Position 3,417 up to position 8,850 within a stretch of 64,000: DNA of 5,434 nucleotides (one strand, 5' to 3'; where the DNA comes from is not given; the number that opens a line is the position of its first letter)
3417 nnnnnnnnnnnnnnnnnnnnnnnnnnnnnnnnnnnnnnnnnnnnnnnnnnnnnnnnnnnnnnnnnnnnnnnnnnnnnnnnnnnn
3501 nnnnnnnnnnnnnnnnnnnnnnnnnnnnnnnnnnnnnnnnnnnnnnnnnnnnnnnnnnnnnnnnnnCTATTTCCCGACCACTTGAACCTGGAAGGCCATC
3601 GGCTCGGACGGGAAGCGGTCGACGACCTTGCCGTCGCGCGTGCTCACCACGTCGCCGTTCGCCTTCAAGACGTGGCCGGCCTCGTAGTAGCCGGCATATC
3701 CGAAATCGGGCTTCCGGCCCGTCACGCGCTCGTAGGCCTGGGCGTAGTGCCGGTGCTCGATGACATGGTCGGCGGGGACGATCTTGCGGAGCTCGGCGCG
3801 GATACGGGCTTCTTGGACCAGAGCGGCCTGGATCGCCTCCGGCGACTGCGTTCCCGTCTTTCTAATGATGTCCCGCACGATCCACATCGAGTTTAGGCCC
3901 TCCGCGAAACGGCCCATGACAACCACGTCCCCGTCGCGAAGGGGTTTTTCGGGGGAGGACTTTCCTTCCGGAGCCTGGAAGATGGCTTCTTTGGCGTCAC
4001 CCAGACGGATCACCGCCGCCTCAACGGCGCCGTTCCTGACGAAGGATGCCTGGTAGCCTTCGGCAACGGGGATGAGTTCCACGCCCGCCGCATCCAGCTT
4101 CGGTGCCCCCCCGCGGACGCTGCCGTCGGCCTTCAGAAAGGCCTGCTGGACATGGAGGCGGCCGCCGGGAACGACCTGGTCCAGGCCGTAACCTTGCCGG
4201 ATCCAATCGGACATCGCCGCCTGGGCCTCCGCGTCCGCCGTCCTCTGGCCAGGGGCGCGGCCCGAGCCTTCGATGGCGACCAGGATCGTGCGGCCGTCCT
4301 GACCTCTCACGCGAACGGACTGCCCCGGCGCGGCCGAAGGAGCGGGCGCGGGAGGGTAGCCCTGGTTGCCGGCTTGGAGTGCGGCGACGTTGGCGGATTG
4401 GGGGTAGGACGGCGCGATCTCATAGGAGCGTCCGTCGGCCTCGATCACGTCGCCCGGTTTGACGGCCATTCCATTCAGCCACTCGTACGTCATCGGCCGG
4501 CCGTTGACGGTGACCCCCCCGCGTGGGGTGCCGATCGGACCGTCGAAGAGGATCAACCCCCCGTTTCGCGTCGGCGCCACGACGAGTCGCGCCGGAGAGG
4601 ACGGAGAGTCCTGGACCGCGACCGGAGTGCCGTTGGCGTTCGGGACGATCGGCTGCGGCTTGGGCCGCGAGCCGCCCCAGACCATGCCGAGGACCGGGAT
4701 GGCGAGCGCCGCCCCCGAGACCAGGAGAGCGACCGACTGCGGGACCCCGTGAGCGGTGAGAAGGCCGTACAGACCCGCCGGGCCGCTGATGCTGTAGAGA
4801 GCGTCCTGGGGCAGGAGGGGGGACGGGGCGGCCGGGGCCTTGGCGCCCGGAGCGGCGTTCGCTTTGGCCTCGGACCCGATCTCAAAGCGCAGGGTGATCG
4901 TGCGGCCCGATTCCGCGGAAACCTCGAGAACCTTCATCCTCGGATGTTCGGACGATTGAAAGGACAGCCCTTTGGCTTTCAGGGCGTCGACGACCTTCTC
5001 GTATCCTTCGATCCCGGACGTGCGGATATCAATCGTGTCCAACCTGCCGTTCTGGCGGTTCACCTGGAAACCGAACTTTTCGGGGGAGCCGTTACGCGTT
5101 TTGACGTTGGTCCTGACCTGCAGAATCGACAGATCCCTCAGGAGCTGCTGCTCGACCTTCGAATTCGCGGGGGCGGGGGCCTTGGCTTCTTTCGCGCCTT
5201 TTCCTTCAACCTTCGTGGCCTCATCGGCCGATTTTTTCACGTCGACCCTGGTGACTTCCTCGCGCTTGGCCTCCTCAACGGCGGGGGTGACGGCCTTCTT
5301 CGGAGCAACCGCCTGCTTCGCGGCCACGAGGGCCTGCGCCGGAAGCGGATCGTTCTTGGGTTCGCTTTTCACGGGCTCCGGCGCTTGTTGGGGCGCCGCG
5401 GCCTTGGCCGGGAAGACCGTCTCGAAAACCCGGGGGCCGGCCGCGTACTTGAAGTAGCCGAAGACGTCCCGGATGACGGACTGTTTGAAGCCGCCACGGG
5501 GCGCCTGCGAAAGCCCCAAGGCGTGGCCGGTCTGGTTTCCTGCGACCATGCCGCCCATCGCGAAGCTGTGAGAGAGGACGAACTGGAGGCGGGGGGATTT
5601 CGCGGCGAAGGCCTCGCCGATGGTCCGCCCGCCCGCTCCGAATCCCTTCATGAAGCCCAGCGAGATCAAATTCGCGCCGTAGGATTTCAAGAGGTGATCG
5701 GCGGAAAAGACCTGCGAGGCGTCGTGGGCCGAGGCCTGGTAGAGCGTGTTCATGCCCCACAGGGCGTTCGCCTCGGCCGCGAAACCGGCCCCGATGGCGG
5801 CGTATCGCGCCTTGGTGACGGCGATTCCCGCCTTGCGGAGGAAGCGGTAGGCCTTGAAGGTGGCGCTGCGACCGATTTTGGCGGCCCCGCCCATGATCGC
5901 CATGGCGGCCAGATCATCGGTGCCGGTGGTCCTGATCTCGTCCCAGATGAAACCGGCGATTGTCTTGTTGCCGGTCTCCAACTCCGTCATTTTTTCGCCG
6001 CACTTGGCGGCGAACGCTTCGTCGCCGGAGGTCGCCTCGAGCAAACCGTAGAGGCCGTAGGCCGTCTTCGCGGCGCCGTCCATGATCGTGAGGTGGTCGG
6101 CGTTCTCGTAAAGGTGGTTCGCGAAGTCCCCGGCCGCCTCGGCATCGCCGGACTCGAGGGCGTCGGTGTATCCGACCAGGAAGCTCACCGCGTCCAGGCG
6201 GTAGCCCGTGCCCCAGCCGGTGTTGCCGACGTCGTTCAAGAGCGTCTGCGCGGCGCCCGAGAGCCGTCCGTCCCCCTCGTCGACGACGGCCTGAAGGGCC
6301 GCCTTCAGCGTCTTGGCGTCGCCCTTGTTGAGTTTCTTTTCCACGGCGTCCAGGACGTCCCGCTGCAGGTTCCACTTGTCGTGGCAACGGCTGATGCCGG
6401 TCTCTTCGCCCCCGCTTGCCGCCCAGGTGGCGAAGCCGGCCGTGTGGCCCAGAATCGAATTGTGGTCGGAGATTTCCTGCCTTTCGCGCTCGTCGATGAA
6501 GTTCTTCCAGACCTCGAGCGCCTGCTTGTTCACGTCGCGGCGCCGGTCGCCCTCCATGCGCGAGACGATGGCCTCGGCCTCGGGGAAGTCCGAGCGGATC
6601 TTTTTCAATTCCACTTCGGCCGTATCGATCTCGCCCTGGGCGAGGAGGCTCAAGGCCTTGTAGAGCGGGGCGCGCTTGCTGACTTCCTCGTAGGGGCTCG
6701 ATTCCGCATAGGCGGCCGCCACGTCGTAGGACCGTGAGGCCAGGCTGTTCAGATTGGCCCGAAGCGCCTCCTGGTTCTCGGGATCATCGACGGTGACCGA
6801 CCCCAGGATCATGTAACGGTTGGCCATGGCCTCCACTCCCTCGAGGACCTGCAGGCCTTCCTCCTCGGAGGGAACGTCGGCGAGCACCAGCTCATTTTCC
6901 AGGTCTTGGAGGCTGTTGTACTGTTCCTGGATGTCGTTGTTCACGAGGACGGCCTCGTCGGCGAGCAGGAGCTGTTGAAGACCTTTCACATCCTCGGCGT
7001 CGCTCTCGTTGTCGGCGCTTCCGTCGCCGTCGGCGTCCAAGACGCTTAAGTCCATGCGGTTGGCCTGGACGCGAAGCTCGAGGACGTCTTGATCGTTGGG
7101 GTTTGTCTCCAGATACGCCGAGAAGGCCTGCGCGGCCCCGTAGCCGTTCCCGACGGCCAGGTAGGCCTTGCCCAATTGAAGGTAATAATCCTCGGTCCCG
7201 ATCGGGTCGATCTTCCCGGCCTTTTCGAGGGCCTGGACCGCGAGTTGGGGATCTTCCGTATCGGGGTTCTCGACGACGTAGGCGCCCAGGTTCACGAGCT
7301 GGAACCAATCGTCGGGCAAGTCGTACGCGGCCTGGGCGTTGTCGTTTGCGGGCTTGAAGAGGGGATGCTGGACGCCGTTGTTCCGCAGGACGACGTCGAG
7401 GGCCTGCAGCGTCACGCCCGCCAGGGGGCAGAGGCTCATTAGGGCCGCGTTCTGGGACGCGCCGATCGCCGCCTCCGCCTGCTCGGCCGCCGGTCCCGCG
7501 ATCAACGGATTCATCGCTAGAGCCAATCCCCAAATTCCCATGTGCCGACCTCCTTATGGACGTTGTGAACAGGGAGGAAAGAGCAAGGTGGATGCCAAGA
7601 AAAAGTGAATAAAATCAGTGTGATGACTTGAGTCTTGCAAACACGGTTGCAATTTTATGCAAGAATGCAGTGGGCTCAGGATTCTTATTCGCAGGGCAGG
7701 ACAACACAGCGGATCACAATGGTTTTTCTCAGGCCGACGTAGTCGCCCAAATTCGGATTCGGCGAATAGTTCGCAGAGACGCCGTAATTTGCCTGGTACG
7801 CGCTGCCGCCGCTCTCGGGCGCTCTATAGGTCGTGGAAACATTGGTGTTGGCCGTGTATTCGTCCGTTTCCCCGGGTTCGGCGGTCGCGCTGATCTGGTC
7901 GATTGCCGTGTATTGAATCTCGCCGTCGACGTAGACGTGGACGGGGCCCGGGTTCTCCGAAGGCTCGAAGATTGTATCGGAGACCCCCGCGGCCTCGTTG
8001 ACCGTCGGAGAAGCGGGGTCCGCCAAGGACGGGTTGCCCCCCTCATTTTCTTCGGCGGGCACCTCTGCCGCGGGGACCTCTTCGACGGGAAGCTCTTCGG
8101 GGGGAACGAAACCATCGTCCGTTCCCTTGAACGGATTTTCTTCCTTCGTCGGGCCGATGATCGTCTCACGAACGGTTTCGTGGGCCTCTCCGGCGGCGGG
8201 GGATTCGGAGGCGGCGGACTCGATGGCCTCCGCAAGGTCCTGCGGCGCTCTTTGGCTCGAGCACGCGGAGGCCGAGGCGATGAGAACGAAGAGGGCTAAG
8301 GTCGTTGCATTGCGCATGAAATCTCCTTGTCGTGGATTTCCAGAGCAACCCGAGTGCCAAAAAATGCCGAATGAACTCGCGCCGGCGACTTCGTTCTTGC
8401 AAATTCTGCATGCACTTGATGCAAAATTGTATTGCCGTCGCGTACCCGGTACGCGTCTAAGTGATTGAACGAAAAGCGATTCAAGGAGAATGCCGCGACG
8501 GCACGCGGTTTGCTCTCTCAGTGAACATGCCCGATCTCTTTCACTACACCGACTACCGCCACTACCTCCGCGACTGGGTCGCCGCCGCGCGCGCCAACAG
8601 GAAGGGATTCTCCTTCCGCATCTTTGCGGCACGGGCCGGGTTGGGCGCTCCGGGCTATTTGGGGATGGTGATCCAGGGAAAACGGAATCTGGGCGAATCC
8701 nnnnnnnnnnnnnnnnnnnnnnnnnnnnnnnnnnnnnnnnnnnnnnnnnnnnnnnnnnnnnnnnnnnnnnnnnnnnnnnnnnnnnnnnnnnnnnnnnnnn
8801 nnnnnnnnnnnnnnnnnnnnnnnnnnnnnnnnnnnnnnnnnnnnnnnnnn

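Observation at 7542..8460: Two adjacent sigma-54-type promoters with an identically spaced, paralogous upstream-element architecture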

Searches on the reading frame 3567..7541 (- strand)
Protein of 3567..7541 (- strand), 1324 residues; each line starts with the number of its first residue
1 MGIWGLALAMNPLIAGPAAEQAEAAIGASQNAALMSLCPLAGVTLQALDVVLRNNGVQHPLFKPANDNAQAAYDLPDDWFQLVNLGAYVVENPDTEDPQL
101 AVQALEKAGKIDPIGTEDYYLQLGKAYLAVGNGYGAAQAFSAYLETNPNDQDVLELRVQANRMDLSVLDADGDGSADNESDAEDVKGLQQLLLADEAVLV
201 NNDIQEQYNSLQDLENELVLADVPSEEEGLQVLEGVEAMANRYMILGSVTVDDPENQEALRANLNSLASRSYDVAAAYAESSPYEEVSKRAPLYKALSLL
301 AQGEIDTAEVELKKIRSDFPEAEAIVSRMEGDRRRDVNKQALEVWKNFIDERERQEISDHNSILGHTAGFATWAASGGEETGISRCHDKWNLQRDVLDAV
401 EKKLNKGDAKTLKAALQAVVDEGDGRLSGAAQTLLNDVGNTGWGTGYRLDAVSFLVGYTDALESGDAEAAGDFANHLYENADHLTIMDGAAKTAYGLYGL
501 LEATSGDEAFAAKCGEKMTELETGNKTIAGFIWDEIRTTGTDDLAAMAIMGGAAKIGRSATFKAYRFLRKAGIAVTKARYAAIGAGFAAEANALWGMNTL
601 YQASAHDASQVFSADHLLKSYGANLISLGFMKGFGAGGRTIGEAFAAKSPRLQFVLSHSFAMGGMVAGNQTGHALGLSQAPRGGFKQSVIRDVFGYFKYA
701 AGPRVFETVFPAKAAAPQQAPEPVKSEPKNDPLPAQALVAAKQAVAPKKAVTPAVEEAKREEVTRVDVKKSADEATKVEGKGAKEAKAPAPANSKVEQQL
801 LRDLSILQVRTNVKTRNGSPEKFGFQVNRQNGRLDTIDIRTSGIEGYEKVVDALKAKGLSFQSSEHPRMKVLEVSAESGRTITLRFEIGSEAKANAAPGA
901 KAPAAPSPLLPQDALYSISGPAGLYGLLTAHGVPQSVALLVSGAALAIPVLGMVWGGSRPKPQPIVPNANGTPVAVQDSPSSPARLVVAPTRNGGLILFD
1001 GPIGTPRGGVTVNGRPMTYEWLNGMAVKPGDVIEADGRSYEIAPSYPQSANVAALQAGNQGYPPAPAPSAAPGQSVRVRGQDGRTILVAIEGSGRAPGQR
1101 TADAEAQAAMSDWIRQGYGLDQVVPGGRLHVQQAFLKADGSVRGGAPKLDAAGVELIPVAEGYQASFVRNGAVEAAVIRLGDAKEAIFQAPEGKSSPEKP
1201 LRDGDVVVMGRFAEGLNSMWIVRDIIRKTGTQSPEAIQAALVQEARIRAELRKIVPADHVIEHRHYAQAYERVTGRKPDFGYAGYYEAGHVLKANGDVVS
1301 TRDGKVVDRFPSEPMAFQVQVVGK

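Call 7: search_protein_families(library=pfam, proteins=[window:3567-7541:-], max_evalue=0.01)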
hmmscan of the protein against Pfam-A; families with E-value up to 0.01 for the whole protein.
window:3567-7541:- (1324 aa): 2 families
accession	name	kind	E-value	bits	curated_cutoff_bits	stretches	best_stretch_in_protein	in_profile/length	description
PF13428.12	TPR_14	-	1.2e-06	29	23.5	1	119-159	3-43/44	Tetratricopeptide repeat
PF14559.12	TPR_19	-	0.0064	17.2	25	1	96-157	5-65/68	Tetratricopeptide repeat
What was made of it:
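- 3567..7541 (-): 1324-aa gene: N-terminal TPR, an internal hydrophobic segment, and a strongly conserved C-terminal region. It is a homologue of a TPR-FHA-PP2C-like protein. Pfam TPR_14 (call 7).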

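Call 11: find_encoding_contigs(protein=window:3567-7541:-, flank=10000, max_places=6)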
Protein window:3567-7541:- (1324 aa): 1 contig read that carries it; 1 place shown.
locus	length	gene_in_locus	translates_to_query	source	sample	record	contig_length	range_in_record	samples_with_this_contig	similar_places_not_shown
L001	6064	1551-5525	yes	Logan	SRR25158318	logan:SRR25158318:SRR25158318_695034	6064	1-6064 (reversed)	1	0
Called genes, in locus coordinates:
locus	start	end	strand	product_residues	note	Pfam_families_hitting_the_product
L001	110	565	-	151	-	-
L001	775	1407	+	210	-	-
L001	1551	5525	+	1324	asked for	PF13428:TPR_14 (faint)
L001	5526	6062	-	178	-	?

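Call 12: find_homologous_proteins(query=window:3567-7541:-, max_evalue=0.001)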
Query window:3567-7541:- (1324 aa): 2 proteins with E <= 0.001 among 8000 candidates.
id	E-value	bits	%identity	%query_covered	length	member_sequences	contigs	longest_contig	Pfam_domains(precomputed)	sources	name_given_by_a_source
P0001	0.0e+0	2936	100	100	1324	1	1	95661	PF13428.13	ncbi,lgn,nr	ncbi:MAG TPA: hypothetical protein VLJ37_04800 [bacterium]|nr:hypothetical protein [bacterium]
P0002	0.0e+0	1119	78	31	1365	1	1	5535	PF14559.13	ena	-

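Call 13: find_encoding_contigs(protein=P0002, flank=10000)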
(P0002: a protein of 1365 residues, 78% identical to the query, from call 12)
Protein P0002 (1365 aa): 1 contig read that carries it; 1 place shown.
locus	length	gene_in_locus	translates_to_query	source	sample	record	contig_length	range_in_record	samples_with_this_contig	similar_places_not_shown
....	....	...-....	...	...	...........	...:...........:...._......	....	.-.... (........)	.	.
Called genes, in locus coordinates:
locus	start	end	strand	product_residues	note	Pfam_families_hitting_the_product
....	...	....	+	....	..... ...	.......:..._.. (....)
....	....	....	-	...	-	?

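Call 27: search_protein_families(library=ncbifam, proteins=[window:3567-7541:-], max_evalue=0.01)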
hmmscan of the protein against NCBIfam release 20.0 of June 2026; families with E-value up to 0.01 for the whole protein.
window:3567-7541:- (1324 aa): 0 families

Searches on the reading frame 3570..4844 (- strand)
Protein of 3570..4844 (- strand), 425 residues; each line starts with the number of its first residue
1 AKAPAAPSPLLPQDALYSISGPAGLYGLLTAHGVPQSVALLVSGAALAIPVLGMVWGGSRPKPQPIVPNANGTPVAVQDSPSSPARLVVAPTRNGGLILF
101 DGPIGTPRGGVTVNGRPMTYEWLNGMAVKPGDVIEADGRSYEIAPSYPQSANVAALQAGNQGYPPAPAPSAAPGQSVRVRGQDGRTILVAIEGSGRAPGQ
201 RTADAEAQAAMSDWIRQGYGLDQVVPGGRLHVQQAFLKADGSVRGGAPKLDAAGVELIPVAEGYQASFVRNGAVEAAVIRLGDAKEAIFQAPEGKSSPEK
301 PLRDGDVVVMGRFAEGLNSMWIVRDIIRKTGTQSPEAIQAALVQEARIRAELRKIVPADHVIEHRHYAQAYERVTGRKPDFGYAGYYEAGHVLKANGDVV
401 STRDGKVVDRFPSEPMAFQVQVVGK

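Call 18: find_homologous_proteins(query=window:3570-4844:-, max_evalue=0.001)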
Query window:3570-4844:- (425 aa): 2 proteins with E <= 0.001 among 8000 candidates.
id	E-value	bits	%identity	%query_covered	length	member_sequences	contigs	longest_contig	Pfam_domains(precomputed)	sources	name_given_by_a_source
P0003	2.4e-110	388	62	72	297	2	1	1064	-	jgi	jgi:hypothetical protein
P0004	3.4e-89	318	63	56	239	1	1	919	-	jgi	jgi:hypothetical protein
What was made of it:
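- Tried and rejected: Protein searches with the 1324-aa protein and with its C-terminal domain (calls 12, 18).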

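Call 79: search_solved_structures(query=window:3570-4700:-, max_evalue=1)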
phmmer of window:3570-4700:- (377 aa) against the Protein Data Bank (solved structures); distinct sequences matched with E-value up to 1: 5.
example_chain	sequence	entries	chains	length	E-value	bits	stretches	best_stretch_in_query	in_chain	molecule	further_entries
2he0_A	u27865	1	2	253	0.041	16.2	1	128-196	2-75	Notch1 preproprotein variant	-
6py8_F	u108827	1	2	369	0.047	16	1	117-195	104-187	Neurogenic locus notch homolog protein 1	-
2f8x_K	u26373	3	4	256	0.078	15.3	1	126-196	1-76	Neurogenic locus notch homolog protein 1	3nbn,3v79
1yyh_A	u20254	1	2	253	0.19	14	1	128-196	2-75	Notch 1, ankyrin domain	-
6xb6_A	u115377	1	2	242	0.24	13.7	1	89-145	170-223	Poxin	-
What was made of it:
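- Tried and rejected: PDB sequence search with the C-terminal region of the 1324-aa protein (call 79).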

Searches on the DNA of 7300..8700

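Call 67: search_rna_families(source=window, start=7300, end=8700, threshold=evalue, max_evalue=1)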
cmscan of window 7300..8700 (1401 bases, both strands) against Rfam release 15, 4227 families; matches with E-value up to 1: 0.
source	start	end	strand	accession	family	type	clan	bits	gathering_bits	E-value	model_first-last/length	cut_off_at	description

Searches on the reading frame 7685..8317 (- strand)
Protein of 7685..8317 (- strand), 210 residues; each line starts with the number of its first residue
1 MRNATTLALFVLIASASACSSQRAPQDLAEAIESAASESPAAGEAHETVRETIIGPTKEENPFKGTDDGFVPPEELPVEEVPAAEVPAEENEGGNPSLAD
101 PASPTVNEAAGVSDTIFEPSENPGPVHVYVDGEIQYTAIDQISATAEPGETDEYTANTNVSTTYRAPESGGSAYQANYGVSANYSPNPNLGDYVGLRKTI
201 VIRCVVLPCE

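Call 7: search_protein_families(library=pfam, proteins=[window:7685-8317:-], max_evalue=0.01)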
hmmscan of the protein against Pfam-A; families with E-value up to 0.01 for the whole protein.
window:7685-8317:- (210 aa): 0 families

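Call 27: search_protein_families(library=ncbifam, proteins=[window:7685-8317:-], max_evalue=0.01)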
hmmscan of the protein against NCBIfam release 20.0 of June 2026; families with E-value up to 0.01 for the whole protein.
window:7685-8317:- (210 aa): 0 families
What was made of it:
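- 7685..8317 (-): 210-aa acidic lipoprotein gene (lipobox ASASAC). No family match was found (calls 7, 27).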
